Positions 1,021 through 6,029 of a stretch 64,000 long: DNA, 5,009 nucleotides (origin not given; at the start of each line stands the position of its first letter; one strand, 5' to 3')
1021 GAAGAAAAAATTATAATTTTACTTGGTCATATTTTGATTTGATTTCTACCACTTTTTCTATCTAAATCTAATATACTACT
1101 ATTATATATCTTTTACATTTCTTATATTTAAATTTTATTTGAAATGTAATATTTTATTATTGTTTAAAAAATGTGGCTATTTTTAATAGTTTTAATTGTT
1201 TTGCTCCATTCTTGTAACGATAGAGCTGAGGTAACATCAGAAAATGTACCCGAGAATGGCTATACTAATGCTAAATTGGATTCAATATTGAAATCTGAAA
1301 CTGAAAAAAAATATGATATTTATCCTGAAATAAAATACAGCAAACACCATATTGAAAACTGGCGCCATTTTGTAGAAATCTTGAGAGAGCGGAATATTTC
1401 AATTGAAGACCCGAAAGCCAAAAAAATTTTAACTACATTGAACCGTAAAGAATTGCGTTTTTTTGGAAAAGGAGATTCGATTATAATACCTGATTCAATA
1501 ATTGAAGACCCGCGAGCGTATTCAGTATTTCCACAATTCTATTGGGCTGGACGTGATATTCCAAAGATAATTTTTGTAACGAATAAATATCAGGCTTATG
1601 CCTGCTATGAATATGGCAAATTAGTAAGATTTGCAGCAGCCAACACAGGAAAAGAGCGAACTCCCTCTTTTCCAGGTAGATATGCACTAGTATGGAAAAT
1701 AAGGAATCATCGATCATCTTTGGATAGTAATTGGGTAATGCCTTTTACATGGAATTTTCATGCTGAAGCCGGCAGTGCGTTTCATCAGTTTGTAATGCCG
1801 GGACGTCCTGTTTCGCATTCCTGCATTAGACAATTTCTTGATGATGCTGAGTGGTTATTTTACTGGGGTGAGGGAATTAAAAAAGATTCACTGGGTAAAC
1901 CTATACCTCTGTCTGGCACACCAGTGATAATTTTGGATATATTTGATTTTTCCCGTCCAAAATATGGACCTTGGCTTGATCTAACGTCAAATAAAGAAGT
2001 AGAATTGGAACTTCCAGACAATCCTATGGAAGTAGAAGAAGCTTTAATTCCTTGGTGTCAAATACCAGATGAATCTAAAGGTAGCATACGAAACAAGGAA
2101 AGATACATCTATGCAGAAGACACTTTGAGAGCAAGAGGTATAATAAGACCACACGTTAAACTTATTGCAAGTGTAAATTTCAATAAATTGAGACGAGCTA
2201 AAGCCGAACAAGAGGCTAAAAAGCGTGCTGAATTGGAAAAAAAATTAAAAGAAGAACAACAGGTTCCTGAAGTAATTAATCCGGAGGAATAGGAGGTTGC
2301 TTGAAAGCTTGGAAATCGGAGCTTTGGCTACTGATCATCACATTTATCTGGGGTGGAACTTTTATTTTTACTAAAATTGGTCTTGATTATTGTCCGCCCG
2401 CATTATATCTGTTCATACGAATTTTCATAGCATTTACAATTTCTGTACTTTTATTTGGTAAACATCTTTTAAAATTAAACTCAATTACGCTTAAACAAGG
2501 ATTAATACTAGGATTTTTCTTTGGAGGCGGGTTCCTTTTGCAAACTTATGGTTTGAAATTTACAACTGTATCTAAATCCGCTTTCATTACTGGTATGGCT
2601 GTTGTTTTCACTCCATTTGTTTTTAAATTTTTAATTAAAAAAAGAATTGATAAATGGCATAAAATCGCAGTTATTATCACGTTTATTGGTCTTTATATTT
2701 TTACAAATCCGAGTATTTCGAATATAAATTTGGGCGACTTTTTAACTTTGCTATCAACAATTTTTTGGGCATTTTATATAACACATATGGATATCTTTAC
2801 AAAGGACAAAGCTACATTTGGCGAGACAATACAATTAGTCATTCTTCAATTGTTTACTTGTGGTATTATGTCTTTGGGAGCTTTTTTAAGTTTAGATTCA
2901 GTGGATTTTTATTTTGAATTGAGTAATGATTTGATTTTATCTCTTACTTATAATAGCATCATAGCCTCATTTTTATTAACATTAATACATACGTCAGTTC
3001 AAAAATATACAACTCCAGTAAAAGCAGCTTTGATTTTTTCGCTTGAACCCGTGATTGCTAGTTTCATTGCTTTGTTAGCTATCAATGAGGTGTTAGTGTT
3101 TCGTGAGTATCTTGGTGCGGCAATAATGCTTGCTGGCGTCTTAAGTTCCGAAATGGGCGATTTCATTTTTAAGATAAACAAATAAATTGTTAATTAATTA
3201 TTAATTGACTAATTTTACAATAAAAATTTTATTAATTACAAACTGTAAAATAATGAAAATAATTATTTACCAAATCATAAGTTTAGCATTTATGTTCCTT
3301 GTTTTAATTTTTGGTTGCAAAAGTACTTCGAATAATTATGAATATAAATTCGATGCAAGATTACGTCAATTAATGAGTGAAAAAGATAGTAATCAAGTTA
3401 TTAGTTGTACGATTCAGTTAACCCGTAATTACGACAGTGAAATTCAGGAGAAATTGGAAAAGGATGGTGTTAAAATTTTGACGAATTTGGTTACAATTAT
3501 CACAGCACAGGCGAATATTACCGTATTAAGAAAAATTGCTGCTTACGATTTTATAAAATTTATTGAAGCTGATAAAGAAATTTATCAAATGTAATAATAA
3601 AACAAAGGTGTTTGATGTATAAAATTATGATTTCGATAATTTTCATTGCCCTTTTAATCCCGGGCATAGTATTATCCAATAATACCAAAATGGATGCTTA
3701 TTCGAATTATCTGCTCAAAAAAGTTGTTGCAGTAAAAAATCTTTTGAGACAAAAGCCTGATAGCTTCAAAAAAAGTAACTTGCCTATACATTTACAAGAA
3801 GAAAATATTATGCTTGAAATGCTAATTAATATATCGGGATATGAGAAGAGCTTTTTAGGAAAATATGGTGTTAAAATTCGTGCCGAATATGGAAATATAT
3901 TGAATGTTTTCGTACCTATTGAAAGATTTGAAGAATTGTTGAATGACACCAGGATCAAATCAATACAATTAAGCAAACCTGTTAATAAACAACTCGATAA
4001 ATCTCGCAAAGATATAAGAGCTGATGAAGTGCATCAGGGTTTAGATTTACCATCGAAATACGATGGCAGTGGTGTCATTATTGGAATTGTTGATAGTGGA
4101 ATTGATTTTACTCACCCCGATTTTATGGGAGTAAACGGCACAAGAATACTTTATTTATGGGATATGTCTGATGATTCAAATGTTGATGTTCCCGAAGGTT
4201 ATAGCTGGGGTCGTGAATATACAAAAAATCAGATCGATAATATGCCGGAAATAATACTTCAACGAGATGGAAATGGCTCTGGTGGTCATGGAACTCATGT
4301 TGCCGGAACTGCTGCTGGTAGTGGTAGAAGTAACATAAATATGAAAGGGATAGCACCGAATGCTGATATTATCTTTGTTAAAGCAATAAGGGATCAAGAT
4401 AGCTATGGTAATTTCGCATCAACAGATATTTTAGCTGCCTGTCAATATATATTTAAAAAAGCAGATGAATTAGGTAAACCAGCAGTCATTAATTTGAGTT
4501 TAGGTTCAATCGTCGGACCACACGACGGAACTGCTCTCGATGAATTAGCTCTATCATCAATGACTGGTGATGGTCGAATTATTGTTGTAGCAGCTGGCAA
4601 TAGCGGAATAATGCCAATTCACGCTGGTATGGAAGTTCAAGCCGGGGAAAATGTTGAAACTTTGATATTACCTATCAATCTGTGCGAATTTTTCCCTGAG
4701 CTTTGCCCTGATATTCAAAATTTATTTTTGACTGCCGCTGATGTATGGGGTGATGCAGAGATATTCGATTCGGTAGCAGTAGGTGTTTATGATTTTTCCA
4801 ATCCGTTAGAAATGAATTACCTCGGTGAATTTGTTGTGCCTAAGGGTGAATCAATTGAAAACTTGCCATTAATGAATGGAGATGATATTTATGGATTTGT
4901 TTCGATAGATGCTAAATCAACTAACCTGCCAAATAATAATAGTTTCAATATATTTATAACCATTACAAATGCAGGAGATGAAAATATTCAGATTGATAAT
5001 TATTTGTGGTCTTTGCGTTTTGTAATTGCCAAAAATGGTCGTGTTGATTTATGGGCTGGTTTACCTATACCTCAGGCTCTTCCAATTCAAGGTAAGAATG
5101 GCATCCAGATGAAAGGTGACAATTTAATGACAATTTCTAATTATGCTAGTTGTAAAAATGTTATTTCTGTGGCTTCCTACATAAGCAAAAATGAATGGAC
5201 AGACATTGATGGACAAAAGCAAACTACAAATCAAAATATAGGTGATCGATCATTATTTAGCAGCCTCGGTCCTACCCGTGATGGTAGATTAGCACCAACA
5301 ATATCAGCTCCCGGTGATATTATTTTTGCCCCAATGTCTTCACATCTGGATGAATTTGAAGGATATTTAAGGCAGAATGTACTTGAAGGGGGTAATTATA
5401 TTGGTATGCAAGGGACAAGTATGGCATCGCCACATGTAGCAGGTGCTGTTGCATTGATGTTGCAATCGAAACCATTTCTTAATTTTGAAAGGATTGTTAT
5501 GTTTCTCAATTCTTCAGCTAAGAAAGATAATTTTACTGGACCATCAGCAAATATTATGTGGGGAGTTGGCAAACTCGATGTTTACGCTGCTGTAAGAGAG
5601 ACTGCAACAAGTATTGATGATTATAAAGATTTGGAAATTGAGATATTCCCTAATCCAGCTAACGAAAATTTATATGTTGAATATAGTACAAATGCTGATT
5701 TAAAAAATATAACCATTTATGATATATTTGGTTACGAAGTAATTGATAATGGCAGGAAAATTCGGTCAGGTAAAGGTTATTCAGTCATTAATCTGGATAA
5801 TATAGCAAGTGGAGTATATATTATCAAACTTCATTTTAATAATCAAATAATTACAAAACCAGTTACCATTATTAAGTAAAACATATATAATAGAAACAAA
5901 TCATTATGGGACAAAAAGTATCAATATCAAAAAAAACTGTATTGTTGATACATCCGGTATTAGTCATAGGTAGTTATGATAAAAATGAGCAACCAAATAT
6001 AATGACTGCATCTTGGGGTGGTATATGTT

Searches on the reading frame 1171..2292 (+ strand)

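Call 91: search_protein_families(library=pfam, proteins=[window:1171-2292:+], max_evalue=0.00001)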
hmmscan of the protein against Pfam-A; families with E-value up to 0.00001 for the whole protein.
window:1171-2292:+ (373 aa): 1 family
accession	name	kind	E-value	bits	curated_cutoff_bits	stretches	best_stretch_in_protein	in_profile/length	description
PF03734.19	YkuD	-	1.4e-09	39.1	23.4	1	133-254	3-146/146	L,D-transpeptidase catalytic domain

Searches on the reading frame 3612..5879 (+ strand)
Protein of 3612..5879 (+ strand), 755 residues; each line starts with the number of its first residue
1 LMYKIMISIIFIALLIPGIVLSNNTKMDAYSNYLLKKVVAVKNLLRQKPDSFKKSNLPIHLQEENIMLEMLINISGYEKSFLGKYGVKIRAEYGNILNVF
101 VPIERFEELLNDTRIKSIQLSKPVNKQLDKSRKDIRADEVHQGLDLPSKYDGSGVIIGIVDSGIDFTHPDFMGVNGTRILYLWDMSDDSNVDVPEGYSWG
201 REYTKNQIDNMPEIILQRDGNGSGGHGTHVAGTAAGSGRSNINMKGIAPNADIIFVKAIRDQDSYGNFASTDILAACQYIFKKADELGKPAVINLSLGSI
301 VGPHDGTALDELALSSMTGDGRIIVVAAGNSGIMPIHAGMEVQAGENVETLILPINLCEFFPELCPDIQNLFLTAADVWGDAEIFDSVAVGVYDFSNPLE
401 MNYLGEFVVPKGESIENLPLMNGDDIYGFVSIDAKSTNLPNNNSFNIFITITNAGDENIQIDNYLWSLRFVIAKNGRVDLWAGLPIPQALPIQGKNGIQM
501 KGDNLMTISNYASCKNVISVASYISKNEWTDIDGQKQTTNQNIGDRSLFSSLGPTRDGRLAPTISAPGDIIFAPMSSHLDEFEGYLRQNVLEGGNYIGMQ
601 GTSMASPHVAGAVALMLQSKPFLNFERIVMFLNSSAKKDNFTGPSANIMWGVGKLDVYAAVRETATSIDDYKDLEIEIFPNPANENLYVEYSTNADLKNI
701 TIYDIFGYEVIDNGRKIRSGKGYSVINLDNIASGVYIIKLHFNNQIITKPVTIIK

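Call 91: search_protein_families(library=pfam, proteins=[window:3612-5879:+], max_evalue=0.00001)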
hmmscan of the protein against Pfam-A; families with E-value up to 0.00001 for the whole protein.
window:3612-5879:+ (755 aa): 2 families
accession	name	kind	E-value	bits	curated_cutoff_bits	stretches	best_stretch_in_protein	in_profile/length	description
PF00082.27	Peptidase_S8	-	2.6e-44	152.1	21.8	2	152-341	1-157/288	Subtilase family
PF18962.6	Por_Secre_tail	-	2.6e-10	40.9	27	1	678-750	1-72/75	Secretion system C-terminal sorting domain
